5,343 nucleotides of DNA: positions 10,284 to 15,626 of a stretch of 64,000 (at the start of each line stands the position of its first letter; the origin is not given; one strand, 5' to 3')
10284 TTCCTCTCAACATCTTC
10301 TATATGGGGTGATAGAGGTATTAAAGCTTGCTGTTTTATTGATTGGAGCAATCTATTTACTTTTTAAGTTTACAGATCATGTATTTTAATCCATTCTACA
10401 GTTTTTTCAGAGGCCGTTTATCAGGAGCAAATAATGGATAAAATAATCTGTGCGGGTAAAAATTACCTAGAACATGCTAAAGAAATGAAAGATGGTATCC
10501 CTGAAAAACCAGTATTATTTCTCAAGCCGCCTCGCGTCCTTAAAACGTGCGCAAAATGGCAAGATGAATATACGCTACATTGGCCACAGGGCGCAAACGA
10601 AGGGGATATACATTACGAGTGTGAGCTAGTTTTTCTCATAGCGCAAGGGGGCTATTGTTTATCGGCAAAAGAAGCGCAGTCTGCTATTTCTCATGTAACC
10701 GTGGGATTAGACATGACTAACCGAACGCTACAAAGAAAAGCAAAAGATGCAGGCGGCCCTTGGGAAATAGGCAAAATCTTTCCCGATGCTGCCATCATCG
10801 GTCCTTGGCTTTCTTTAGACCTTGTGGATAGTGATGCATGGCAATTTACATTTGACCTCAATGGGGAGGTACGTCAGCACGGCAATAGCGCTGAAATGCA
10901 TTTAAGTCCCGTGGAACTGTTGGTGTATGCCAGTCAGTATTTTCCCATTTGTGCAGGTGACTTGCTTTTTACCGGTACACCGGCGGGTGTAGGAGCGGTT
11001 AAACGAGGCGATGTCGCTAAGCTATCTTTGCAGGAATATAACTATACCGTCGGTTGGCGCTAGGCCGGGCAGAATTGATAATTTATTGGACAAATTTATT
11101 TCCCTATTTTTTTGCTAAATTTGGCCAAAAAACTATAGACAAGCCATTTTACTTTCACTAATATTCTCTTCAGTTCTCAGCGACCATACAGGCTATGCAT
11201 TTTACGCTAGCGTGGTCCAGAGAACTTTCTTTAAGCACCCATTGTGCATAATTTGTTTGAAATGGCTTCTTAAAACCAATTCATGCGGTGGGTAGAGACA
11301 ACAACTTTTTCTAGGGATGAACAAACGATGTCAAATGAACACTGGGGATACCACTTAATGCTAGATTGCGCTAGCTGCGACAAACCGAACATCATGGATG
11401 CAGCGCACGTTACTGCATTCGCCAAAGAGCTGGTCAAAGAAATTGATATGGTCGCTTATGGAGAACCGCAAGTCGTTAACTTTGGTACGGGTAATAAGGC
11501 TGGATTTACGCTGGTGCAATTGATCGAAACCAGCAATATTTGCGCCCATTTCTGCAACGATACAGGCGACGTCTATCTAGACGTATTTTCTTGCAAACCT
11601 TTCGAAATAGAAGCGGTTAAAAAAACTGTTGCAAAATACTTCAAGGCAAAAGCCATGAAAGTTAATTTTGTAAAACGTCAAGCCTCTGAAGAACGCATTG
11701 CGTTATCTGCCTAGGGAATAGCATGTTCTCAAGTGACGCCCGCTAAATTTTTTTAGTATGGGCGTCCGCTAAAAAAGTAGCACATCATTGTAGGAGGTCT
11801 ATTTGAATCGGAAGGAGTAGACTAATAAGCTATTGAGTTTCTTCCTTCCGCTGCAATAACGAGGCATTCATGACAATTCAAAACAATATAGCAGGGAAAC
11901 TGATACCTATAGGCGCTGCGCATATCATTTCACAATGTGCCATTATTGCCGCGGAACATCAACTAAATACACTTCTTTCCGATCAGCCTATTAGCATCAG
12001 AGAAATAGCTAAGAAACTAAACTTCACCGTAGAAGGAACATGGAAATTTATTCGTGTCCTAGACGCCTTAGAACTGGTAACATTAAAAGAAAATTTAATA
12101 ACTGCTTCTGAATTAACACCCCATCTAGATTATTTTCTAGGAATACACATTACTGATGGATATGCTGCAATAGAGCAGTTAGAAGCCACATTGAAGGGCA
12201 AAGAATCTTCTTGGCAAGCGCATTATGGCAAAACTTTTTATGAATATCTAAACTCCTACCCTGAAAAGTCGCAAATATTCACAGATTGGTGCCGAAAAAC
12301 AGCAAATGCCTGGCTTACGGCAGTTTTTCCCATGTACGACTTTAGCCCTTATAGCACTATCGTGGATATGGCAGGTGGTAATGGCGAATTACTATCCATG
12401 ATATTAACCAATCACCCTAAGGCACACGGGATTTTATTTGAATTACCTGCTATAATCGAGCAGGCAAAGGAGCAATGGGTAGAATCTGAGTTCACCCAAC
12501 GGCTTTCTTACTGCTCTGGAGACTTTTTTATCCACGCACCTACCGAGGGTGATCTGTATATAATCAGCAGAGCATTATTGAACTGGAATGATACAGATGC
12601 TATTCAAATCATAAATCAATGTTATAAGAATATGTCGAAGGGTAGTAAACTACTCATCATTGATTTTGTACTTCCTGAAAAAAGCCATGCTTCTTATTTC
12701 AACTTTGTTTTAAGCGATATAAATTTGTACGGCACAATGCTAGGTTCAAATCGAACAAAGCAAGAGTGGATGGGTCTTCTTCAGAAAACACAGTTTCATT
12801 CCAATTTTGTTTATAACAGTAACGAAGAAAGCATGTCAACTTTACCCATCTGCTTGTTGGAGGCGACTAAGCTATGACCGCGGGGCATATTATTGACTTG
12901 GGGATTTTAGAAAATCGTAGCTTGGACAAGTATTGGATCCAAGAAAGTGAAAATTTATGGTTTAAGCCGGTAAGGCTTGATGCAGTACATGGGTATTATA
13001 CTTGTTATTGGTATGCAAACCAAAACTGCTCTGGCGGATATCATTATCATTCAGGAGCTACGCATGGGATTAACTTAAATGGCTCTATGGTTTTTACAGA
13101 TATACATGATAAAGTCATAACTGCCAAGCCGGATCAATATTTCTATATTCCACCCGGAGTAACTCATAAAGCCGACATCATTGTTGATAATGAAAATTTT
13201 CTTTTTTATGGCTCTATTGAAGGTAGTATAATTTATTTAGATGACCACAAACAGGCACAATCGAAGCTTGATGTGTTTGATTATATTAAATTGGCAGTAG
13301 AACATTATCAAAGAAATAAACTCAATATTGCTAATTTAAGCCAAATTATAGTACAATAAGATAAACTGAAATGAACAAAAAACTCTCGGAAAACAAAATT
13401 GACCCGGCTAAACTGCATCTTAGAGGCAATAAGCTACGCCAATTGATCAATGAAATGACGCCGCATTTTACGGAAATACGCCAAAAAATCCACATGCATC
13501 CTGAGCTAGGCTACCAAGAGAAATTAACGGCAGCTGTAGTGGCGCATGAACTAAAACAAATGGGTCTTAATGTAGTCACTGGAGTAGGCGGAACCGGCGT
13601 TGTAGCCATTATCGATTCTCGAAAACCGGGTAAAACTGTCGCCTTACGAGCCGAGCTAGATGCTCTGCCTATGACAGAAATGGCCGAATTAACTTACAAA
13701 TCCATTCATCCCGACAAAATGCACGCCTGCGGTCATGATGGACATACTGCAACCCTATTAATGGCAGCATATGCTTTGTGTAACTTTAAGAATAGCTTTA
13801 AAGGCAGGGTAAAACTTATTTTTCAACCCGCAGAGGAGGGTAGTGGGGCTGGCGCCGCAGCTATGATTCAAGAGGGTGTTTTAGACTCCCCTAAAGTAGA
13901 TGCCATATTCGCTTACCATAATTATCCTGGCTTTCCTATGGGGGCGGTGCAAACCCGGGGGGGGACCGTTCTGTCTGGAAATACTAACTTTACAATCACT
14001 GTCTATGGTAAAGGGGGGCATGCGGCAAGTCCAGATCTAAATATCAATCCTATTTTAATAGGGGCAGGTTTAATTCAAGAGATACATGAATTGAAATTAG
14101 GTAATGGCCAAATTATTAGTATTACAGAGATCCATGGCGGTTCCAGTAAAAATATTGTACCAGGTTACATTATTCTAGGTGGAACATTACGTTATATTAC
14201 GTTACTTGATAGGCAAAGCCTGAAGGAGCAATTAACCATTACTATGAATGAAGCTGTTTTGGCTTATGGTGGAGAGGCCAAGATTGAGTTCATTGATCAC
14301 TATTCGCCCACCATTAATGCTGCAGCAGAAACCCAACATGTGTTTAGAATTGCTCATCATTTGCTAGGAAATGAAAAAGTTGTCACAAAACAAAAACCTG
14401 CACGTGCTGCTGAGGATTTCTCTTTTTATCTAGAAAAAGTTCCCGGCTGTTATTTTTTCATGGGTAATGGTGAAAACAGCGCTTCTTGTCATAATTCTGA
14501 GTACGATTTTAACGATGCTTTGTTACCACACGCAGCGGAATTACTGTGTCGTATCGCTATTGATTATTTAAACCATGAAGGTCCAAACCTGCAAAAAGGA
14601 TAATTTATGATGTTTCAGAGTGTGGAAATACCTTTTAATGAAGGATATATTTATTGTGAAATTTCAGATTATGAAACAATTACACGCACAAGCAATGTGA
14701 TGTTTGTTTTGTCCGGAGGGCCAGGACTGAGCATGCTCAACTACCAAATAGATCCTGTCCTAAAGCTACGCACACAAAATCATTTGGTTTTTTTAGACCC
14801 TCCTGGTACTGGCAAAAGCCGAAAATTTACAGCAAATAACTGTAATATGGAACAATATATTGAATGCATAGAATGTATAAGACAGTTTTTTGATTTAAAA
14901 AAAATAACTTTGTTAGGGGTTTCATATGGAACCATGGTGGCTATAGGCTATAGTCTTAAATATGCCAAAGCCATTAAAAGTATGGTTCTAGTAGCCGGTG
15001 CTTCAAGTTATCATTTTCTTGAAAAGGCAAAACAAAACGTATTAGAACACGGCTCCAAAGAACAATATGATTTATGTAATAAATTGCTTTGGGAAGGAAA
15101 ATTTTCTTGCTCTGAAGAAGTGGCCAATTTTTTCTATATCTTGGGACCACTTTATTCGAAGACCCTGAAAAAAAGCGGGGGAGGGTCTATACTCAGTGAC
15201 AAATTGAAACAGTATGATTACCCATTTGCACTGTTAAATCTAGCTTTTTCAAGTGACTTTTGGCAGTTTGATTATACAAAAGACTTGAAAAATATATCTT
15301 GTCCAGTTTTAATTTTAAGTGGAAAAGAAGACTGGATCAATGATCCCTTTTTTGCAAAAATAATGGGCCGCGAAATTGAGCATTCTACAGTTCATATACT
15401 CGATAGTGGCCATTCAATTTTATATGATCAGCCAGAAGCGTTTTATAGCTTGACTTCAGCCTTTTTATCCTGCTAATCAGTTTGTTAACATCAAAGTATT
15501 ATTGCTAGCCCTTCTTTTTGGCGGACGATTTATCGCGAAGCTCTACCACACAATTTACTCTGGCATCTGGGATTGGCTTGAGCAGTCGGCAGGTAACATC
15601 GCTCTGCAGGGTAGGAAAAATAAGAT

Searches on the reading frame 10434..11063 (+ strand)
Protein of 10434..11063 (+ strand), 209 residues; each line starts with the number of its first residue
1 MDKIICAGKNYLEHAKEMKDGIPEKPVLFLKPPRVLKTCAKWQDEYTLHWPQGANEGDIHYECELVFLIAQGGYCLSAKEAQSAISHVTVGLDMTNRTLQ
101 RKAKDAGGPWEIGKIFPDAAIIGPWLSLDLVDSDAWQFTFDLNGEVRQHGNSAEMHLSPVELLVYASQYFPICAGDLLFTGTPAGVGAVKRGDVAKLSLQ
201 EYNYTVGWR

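Call 103: search_protein_families(library=pfam, proteins=[window:10434-11063:+], max_evalue=0.00001)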
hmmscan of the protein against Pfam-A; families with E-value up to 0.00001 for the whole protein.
window:10434-11063:+ (209 aa): 1 family
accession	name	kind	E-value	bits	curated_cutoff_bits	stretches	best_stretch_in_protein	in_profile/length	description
PF01557.24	FAA_hydrolase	-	4.2e-43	147.9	23.9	1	3-200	1-204/214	Fumarylacetoacetate (FAA) hydrolase C-terminal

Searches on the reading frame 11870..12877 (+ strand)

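Call 103: search_protein_families(library=pfam, proteins=[window:11870-12877:+], max_evalue=0.00001)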
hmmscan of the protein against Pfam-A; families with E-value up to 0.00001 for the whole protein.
window:11870-12877:+ (335 aa): 1 family
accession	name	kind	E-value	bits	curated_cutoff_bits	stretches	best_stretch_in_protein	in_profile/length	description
PF00891.24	Methyltransf_2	-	1.7e-32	112.9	22.3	1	108-309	9-209/210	O-methyltransferase domain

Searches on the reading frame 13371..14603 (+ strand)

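Call 103: search_protein_families(library=pfam, proteins=[window:13371-14603:+], max_evalue=0.00001)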
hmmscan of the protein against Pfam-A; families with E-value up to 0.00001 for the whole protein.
window:13371-14603:+ (410 aa): 2 families
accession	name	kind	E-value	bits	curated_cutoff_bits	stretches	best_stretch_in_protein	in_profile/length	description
PF01546.33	Peptidase_M20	-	2.2e-42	145.7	24.6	1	91-396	1-204/206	Peptidase family M20/M25/M40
PF07687.19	M20_dimer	-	5.9e-14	52.3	21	1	202-294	4-101/107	Peptidase dimerisation domain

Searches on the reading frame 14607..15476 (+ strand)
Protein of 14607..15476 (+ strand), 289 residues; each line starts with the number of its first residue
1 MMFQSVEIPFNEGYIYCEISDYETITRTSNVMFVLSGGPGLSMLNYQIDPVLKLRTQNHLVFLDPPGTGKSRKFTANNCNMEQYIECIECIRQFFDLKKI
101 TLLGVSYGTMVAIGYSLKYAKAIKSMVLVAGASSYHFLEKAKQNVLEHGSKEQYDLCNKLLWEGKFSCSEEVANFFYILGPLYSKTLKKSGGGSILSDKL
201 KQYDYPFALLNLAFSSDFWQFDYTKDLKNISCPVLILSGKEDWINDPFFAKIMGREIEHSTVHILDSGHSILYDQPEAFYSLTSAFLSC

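Call 103: search_protein_families(library=pfam, proteins=[window:14607-15476:+], max_evalue=0.00001)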
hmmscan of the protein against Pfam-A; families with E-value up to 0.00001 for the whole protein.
window:14607-15476:+ (289 aa): 4 families
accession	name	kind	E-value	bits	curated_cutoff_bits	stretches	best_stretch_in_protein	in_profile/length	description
PF00561.26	Abhydrolase_1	-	2.8e-20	73.4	25.8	1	31-275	2-244/245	alpha/beta hydrolase fold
PF12697.13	Abhydrolase_6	-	6.8e-12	46.9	26.3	1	39-280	7-215/217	Alpha/beta hydrolase family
PF12146.15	Hydrolase_4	-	7.9e-09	35.6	27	0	60-136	34-114/239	Serine aminopeptidase, S33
PF03096.20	Ndr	-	3e-07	29.9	23.3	1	57-278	55-267/283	Ndr family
